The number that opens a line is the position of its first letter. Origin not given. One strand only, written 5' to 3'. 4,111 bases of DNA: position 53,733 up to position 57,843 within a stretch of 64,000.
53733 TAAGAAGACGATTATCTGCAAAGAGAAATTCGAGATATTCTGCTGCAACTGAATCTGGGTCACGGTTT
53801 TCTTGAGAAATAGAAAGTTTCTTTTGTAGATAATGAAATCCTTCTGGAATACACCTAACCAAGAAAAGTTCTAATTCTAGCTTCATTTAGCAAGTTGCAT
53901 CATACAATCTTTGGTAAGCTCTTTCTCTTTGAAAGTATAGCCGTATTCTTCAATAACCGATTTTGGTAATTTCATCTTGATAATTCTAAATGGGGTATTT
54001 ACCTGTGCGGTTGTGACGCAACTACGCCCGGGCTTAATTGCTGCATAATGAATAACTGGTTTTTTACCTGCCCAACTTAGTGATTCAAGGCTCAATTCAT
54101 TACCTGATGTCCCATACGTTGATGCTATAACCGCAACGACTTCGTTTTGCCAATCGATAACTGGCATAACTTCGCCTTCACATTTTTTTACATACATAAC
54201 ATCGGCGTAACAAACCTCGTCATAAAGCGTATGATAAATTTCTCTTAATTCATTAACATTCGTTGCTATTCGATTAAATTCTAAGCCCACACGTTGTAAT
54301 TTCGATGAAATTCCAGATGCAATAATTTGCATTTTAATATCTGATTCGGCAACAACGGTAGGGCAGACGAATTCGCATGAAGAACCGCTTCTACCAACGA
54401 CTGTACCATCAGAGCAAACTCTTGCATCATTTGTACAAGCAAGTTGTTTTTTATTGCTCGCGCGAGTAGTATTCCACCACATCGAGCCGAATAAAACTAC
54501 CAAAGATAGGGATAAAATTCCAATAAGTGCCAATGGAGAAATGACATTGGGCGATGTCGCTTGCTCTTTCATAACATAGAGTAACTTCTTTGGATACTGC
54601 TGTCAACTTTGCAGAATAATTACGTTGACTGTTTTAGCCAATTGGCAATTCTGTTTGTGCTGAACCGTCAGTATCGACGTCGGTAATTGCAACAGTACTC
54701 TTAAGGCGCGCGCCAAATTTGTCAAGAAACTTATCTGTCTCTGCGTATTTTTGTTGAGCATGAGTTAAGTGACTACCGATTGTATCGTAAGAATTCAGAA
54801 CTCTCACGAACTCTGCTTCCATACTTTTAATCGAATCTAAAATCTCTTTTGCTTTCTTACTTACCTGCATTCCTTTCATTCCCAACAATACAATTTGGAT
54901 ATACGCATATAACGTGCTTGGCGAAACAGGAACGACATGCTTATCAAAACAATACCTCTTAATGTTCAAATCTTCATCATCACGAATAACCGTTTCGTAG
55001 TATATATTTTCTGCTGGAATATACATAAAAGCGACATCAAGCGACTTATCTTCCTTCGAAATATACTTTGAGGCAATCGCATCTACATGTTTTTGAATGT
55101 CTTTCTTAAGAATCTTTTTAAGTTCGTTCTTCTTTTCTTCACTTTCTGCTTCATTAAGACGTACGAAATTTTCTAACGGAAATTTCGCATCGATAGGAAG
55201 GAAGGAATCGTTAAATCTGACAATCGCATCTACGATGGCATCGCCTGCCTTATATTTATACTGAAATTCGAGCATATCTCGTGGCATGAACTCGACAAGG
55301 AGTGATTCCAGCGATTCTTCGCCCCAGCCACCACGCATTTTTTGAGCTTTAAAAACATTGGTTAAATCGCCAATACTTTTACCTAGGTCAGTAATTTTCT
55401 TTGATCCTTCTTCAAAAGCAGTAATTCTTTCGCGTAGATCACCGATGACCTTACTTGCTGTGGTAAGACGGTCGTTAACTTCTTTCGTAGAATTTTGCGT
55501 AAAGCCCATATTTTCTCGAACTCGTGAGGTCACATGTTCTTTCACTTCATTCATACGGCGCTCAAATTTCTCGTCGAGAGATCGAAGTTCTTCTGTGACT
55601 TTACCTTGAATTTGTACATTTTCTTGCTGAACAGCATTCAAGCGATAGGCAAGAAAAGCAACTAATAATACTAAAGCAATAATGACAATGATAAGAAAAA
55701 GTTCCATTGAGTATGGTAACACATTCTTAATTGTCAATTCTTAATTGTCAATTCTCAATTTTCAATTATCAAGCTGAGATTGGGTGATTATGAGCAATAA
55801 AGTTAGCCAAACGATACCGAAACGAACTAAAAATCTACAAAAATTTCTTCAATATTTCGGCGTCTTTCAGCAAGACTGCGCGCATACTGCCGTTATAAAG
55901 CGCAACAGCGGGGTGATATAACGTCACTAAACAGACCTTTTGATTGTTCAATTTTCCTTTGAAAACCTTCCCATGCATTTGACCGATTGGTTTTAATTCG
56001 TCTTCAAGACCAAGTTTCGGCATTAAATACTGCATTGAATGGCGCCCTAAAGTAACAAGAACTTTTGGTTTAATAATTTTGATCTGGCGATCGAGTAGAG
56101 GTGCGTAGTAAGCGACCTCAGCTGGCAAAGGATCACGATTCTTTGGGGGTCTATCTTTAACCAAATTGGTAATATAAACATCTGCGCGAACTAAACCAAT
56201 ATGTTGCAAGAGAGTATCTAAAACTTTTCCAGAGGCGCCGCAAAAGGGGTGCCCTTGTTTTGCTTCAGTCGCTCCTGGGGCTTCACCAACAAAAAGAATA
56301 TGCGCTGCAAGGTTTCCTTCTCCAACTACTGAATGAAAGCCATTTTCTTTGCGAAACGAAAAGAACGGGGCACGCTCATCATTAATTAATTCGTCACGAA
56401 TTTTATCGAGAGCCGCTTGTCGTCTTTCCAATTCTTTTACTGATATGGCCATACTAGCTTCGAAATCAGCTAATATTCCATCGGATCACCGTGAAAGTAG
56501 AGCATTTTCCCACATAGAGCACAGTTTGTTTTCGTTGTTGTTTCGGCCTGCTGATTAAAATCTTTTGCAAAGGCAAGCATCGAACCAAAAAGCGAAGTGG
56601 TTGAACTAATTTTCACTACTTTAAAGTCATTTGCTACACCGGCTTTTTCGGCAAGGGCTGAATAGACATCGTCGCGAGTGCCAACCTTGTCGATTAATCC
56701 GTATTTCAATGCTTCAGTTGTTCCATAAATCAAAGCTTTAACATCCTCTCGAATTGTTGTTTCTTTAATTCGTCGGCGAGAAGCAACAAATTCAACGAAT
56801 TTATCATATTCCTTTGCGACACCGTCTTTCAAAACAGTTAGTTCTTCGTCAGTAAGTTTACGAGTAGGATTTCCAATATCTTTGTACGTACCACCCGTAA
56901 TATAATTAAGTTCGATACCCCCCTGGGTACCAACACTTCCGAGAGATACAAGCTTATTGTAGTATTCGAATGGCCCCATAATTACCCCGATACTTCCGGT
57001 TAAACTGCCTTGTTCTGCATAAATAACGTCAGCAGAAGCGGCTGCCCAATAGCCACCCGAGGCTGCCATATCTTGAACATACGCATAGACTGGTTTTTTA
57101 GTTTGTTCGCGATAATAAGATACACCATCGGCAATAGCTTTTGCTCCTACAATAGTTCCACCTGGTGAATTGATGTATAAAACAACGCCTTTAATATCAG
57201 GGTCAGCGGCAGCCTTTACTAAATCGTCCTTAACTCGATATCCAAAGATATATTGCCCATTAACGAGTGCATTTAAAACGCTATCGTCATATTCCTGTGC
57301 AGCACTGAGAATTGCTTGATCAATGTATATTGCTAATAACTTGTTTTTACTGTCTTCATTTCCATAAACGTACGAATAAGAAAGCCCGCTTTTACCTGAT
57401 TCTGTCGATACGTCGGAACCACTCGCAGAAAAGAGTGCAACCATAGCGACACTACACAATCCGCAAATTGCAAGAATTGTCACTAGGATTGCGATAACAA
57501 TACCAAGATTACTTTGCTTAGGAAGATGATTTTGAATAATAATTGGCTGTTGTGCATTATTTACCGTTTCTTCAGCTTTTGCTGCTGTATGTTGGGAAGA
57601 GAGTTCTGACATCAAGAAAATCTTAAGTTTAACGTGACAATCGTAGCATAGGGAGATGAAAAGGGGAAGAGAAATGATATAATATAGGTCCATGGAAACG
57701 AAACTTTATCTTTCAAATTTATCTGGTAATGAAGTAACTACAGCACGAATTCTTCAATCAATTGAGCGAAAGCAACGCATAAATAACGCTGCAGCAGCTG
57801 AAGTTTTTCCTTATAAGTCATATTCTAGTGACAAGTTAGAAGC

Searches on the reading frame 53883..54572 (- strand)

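Call 21: search_protein_families(library=pfam, proteins=[window:53883-54572:-], max_evalue=0.001)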
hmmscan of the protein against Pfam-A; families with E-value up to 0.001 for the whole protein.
window:53883-54572:- (229 aa): 0 families

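Call 22: search_protein_families(library=pfam, proteins=[window:53883-54572:-], max_evalue=0.05)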
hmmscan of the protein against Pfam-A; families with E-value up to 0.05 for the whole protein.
window:53883-54572:- (229 aa): 1 family
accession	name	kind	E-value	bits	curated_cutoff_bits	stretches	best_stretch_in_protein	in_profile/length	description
PF14343.11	PrcB_C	-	0.004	17.8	24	1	147-201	4-56/56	PrcB C-terminal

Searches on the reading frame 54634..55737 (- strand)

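Call 21: search_protein_families(library=pfam, proteins=[window:54634-55737:-], max_evalue=0.001)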
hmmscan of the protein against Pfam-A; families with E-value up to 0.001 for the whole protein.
window:54634-55737:- (367 aa): 1 family
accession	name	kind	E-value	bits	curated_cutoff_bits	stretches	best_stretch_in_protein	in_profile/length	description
PF02646.22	RmuC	-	1.8e-49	168.9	26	1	71-336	8-268/291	RmuC family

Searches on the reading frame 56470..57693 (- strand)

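Call 22: search_protein_families(library=pfam, proteins=[window:56470-57693:-], max_evalue=0.05)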
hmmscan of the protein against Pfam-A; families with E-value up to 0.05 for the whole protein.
window:56470-57693:- (407 aa): 5 families
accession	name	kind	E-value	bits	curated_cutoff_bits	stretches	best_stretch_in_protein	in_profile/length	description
PF01343.23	Peptidase_S49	-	3.8e-37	128.1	24.9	1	196-353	3-153/154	Peptidase family S49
PF00574.28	CLP_protease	-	1.4e-08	35.2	20.2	1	157-221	36-96/182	Clp protease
PF25145.1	NfeD1b_N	-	2.2e-08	34.4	40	1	159-238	23-98/189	NfeD1b, N-terminal domain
PF00378.25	ECH_1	-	0.01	15.6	27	0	197-231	86-120/251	Enoyl-CoA hydratase/isomerase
PF01972.22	SDH_protease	-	0.029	13.8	31.3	1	163-235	87-155/286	ClpP-like SDH-type serine proteinase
